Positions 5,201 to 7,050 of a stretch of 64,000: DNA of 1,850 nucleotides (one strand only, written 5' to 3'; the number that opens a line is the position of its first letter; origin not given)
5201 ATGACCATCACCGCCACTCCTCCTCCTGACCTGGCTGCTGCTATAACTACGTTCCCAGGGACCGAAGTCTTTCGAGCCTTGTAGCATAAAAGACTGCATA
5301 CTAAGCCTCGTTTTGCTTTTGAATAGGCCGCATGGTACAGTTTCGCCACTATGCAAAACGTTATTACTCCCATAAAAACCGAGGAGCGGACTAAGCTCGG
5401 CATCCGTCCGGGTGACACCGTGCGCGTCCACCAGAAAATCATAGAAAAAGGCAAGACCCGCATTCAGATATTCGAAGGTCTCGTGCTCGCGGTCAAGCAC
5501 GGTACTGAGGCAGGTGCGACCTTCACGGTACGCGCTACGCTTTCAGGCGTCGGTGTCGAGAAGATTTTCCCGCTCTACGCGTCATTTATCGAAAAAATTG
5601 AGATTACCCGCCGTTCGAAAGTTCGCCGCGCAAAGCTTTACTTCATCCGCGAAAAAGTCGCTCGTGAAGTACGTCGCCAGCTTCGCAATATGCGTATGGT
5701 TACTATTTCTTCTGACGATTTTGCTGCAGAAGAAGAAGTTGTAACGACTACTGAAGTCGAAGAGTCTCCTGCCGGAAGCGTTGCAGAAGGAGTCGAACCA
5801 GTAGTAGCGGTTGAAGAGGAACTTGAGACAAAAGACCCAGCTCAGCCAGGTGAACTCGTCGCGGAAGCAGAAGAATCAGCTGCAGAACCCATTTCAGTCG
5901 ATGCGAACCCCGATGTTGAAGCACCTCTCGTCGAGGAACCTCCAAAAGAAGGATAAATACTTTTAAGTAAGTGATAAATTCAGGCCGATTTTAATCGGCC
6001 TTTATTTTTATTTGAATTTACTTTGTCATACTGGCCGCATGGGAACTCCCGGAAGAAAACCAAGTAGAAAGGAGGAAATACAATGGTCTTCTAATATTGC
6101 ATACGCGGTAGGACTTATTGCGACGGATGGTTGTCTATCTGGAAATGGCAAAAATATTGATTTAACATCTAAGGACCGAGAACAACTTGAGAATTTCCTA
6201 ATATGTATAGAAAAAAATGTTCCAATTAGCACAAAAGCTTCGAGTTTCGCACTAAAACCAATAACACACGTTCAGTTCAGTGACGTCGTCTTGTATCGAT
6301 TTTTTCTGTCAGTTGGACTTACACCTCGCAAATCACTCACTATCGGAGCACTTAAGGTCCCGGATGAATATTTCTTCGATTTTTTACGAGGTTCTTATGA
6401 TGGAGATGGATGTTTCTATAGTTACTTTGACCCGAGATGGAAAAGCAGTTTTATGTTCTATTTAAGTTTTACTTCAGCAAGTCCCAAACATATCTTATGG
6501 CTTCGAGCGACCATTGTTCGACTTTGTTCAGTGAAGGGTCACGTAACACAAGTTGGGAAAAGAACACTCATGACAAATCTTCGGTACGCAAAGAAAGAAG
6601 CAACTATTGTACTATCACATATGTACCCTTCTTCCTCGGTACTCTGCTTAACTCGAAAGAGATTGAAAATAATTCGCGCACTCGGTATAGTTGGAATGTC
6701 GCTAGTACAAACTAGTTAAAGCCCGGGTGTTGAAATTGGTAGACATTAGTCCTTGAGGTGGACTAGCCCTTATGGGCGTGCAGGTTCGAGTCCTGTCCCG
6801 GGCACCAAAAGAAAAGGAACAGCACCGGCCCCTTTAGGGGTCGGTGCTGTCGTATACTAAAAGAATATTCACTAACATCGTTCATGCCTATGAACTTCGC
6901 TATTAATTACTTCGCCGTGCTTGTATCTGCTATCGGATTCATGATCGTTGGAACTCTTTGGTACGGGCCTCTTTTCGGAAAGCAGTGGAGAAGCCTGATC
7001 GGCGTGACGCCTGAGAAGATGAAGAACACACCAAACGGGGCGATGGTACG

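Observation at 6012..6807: Free-standing double-motif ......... endonuclease abutting tRNA-Leu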

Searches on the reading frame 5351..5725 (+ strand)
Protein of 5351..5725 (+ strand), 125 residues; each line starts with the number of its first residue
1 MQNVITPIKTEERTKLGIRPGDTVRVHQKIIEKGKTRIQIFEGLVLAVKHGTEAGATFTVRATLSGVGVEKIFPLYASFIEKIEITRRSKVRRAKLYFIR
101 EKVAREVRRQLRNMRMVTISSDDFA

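Call 35: find_related_loci(query=A3, collection=metagenome_contigs, flank=3000)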
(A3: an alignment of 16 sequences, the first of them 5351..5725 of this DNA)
Query A3 (125 aa) in metagenome_contigs; peptide patterns used: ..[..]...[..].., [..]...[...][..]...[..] (x = any residue, [..] = any of these).
600 stretches matched a pattern (row limit reached: there are more); 581 encode a relative of the query (tblastn E <= 1e-3); the best 80 are kept; 80 distinct loci.
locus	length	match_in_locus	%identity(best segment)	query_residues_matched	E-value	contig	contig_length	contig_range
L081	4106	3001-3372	79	1-124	4e-66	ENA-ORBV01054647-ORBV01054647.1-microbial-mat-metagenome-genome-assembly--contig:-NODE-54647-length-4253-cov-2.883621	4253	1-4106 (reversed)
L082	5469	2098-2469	78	1-124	7e-65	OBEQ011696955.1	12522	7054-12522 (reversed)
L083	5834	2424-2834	74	1-124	2e-62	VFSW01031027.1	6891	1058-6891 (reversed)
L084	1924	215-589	75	1-125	3e-63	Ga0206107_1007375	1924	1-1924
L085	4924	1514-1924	70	1-124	3e-59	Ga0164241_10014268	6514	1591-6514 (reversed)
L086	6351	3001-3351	75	1-117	4e-58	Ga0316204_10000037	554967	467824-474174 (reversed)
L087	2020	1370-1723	73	5-122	2e-57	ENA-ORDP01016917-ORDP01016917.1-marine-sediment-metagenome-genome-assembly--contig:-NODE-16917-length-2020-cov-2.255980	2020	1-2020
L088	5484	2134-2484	74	5-121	7e-55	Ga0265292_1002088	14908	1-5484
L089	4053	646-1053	65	1-123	6e-55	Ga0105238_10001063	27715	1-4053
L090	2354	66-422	70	5-123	2e-55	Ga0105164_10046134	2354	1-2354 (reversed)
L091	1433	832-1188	71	5-123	8e-57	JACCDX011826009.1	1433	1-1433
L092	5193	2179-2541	69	5-125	1e-54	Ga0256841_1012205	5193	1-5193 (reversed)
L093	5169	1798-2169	68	1-123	2e-54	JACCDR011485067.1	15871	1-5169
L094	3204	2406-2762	66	4-122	7e-54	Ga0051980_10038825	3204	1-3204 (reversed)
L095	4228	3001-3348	74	1-116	1e-53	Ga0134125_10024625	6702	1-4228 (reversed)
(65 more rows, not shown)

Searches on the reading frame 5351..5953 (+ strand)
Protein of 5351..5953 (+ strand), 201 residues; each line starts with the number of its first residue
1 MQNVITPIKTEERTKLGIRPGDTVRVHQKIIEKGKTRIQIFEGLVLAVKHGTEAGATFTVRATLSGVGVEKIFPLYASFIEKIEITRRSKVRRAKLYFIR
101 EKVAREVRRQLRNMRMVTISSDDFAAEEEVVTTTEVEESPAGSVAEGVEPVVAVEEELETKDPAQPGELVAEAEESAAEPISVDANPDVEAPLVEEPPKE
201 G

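Call 4: search_protein_families(library=pfam, proteins=[window:5351-5953:+], max_evalue=1)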
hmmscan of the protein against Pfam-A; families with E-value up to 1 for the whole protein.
window:5351-5953:+ (201 aa): 1 family
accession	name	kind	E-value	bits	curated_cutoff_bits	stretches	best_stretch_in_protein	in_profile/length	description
PF01245.26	Ribosomal_L19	-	4.8e-31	107.4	22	1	16-108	16-107/111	Ribosomal protein L19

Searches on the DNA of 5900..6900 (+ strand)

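Call 17: search_rna_families(source=window, start=5900, end=6900, threshold=evalue, max_evalue=1, show_alignments=2)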
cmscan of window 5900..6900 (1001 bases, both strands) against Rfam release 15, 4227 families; matches with E-value up to 1: 5.
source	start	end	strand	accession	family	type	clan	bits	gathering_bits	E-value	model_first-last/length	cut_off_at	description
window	6721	6804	+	RF00005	tRNA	Gene; tRNA;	CL00001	42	29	2.4e-07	1-71/71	no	tRNA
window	6821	6851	+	RF01753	psbNH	Cis-reg;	-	19.5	45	0.065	27-60/60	no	psbNH RNA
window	5944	6008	+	RF02651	SorY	Gene; sRNA;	-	18.7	111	0.42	1-83/83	no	Singlet oxygen resistance RNA Y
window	6777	6853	+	RF02377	SurA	Gene; sRNA;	-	16.9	100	0.053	1-279/279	no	SurA sRNA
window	6452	6473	-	RF01072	TMV_UPD-PK3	Cis-reg;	-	15.4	34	0.64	1-31/31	no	Pseudoknot of upstream pseudoknot domain (UPD) of the 3'UTR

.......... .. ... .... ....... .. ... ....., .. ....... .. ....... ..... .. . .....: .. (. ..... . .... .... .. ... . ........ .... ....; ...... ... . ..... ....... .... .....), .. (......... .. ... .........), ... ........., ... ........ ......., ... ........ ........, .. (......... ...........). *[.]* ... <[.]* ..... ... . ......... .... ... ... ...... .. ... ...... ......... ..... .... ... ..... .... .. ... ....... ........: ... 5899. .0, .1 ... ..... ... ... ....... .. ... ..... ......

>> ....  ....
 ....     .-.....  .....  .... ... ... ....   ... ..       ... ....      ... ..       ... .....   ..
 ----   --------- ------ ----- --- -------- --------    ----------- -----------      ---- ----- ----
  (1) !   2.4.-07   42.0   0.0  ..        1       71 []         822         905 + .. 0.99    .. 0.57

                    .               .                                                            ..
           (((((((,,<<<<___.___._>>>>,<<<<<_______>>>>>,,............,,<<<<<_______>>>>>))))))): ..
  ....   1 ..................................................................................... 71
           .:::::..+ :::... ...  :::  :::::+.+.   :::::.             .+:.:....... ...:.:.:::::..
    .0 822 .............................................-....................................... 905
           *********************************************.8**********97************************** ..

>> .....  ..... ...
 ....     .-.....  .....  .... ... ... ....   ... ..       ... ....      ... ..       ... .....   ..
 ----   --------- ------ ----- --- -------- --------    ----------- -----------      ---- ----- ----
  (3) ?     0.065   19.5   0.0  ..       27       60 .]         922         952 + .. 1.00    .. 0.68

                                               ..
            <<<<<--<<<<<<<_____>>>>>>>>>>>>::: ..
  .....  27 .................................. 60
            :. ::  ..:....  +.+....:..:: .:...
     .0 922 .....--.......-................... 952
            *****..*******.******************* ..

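Call 56: search_rna_families(sources=[L046, L053, L012, L063, L005], threshold=gathering)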
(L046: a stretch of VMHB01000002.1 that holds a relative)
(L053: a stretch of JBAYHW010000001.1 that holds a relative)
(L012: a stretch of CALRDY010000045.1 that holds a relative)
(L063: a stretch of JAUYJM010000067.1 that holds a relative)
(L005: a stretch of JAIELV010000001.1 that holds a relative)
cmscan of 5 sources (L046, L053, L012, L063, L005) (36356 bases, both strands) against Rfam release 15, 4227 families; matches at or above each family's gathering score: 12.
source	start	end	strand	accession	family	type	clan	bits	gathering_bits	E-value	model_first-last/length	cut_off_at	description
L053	800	871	+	RF00005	tRNA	Gene; tRNA;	CL00001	72.1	29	4.7e-14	1-71/71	no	tRNA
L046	944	1016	-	RF00005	tRNA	Gene; tRNA;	CL00001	70.1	29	1.7e-13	1-71/71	no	tRNA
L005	1349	1421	-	RF00005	tRNA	Gene; tRNA;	CL00001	69.4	29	2.6e-13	1-71/71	no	tRNA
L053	702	774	+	RF00005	tRNA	Gene; tRNA;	CL00001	67.9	29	6.7e-13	1-71/71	no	tRNA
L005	1256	1327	+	RF00005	tRNA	Gene; tRNA;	CL00001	65.6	29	2.9e-12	1-71/71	no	tRNA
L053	7817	7888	+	RF00005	tRNA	Gene; tRNA;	CL00001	63.9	29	8.5e-12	1-71/71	no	tRNA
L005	4920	4991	+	RF00005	tRNA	Gene; tRNA;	CL00001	63.6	29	1e-11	1-71/71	no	tRNA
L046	4813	4885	+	RF00005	tRNA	Gene; tRNA;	CL00001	62.9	29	1.6e-11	1-71/71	no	tRNA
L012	2783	2864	+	RF00005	tRNA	Gene; tRNA;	CL00001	60.4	29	8e-11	1-71/71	no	tRNA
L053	4673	4754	+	RF00005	tRNA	Gene; tRNA;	CL00001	50.7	29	3.6e-08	1-71/71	no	tRNA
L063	4681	4762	+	RF00005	tRNA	Gene; tRNA;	CL00001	49.2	29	9.2e-08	1-71/71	no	tRNA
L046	4667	4750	+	RF00005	tRNA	Gene; tRNA;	CL00001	43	29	4.7e-06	1-71/71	no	tRNA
